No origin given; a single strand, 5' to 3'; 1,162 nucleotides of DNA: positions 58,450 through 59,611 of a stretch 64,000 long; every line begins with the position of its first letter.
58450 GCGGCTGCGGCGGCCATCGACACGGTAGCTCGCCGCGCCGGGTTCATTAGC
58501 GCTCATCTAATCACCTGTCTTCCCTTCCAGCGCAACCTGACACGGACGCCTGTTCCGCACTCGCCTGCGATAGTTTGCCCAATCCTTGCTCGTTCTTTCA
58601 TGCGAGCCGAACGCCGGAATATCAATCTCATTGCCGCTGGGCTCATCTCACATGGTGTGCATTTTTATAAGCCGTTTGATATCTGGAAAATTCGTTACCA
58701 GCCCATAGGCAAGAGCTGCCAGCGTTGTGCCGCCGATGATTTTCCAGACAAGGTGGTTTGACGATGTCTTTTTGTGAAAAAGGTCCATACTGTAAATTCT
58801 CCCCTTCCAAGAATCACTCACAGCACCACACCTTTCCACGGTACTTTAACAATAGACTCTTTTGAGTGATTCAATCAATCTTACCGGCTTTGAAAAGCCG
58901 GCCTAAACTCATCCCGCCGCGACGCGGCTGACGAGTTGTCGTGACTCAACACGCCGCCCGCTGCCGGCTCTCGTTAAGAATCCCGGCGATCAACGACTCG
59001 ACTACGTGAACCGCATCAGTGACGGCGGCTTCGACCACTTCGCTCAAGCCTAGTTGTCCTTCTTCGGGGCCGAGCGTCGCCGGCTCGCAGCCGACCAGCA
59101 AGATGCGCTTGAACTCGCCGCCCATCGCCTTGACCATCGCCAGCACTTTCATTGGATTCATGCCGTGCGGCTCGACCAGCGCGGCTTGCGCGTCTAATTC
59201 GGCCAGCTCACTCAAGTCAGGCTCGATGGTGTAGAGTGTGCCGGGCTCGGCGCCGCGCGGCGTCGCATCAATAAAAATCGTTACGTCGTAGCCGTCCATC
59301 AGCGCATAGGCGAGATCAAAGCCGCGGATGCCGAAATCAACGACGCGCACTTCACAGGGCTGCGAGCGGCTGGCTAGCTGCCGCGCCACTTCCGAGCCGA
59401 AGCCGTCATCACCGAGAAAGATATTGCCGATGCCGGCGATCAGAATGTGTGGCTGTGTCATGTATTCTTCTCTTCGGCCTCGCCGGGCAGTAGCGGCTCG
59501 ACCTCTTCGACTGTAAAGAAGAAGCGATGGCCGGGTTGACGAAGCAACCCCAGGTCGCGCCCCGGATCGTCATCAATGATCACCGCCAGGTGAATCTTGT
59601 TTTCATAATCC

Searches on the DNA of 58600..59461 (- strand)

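Call 67: search_with_rna_model(model_id=R1, sources=[L123, L124, L125], max_evalue=1, filters=off)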
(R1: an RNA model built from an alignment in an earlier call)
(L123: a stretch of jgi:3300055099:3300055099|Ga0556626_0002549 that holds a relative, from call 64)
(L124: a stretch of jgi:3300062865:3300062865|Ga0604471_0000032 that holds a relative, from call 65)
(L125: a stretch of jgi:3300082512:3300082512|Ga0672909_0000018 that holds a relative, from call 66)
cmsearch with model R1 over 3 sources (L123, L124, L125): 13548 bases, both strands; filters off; matches with E-value up to 1: 3.
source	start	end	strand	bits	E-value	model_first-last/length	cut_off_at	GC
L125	1508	1526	+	7.8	0.31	33-51/60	no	0.47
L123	2524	2583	-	7.1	0.49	1-60/60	no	0.58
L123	2561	2578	+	6.1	0.91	6-23/60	no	0.67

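Call 78: search_rna_families(source=window, start=58600, end=59000, threshold=evalue, max_evalue=1)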
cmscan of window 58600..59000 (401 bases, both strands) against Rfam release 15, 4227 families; matches with E-value up to 1: 2.
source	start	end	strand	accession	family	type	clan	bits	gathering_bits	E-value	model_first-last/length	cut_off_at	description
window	58716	58801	+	RF02171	RFPL3-AS1_1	Gene; lncRNA;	-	14.5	70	0.33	1-88/88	no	RFPL3 antisense RNA 1 conserved region 1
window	58852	58904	+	RF03163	c4-a1b1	Gene; antisense;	CL00128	13.3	46.7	0.92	1-53/53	no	a1, b1 targets of C4 antisense RNA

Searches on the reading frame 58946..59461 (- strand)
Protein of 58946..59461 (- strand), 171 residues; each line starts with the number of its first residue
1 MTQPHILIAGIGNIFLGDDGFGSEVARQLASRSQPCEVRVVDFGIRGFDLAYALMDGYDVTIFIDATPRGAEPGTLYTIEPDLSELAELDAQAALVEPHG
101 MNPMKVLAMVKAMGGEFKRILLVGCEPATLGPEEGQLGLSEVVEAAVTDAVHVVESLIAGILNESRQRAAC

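Call 48: find_encoding_contigs(protein=window:58946-59461:-, flank=3000, max_places=6)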
Protein window:58946-59461:- (171 aa): no gene with exactly this product is on record in the collection.

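Call 62: find_homologous_proteins(query=window:58946-59461:-, max_evalue=1e-20)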
Query window:58946-59461:- (171 aa): 7902 proteins with E <= 1e-20 among 8000 candidates; the best 120 are listed.
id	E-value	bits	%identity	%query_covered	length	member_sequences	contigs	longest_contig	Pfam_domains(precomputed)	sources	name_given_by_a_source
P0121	9.9e-106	369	100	100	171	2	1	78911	PF01750.24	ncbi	ncbi:MAG: hydrogenase maturation protease [Blastocatellia bacterium]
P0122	2.2e-91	322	88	100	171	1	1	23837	PF01750.24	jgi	jgi:hydrogenase maturation protease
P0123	2.2e-89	316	86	100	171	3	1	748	PF01750.24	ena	-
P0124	1.4e-88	313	86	99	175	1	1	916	PF01750.24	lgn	-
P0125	1.9e-88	313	85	99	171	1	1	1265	PF01750.24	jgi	jgi:hydrogenase maturation protease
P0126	8.6e-88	311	84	100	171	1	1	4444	PF01750.24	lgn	-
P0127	1.4e-87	310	86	99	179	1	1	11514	PF01750.24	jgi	jgi:hydrogenase maturation protease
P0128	3.6e-87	309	85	99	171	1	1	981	PF01750.24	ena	-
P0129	1.1e-86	307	84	100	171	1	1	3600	PF01750.24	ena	-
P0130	1.5e-86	307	84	100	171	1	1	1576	PF01750.24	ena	-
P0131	1.6e-86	307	84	99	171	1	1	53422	PF01750.24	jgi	jgi:hydrogenase maturation protease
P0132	2.7e-86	306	84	99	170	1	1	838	PF01750.24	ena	-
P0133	2.6e-85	303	82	100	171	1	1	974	PF01750.24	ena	-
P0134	2.9e-85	303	82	100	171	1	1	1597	PF01750.24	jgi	jgi:hydrogenase maturation protease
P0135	4.2e-85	302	82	100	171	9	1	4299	PF01750.24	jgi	jgi:hydrogenase maturation protease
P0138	8.8e-85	301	83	99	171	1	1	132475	PF01750.24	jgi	jgi:hydrogenase maturation protease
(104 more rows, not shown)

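Call 63: find_encoding_contigs(protein=P0121, flank=10000, max_places=2)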
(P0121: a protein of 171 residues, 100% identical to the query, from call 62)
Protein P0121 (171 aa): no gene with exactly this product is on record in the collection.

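Call 64: find_encoding_contigs(protein=P0122, flank=2000, max_places=1)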
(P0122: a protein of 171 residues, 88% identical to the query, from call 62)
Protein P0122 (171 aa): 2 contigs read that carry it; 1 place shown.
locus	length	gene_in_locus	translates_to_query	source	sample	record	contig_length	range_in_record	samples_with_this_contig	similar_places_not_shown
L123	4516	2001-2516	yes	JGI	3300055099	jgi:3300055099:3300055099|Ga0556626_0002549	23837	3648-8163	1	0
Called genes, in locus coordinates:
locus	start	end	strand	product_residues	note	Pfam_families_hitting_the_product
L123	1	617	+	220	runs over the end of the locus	PF19562:DUF6084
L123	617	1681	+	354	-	-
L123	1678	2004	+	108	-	-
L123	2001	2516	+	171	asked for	PF01750:HycI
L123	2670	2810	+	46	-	-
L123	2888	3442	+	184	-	PF04264:YceI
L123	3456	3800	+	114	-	PF01155:HypA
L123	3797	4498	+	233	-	PF02492:cobW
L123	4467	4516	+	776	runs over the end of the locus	PF00708:Acylphosphatase, PF07503:zf-HYPF, PF01300:Sua5_yciO_yrdC, PF17788:HypF_C, PF22521:HypF_C_2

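Call 65: find_encoding_contigs(protein=P0131, flank=2000, max_places=1)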
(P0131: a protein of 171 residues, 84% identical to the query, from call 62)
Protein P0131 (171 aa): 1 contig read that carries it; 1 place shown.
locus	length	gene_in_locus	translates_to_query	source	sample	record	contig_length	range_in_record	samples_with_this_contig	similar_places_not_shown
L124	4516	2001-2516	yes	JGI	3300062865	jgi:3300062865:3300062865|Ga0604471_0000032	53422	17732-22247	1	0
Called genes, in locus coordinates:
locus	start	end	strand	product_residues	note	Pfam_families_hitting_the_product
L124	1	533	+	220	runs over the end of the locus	PF19562:DUF6084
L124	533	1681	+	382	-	-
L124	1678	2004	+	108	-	-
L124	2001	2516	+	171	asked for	PF01750:HycI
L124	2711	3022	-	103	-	-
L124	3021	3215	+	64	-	PF21833:DUF6893 (faint)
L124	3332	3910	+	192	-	PF04264:YceI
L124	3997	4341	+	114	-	PF01155:HypA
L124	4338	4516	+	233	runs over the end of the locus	PF02492:cobW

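Call 66: find_encoding_contigs(protein=P0138, flank=2000, max_places=1)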
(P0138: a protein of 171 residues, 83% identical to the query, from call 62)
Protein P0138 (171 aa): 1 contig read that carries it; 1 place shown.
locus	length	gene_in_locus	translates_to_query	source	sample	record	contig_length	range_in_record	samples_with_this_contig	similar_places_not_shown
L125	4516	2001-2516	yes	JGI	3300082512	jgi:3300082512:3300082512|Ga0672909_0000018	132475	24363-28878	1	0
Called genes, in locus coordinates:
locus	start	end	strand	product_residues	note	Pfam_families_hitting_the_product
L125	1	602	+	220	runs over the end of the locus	PF19562:DUF6084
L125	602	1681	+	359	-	-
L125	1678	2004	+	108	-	-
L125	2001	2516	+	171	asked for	PF01750:HycI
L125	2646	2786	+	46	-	PF21833:DUF6893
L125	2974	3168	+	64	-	-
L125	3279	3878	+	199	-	PF04264:YceI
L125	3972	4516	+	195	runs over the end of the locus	PF04264:YceI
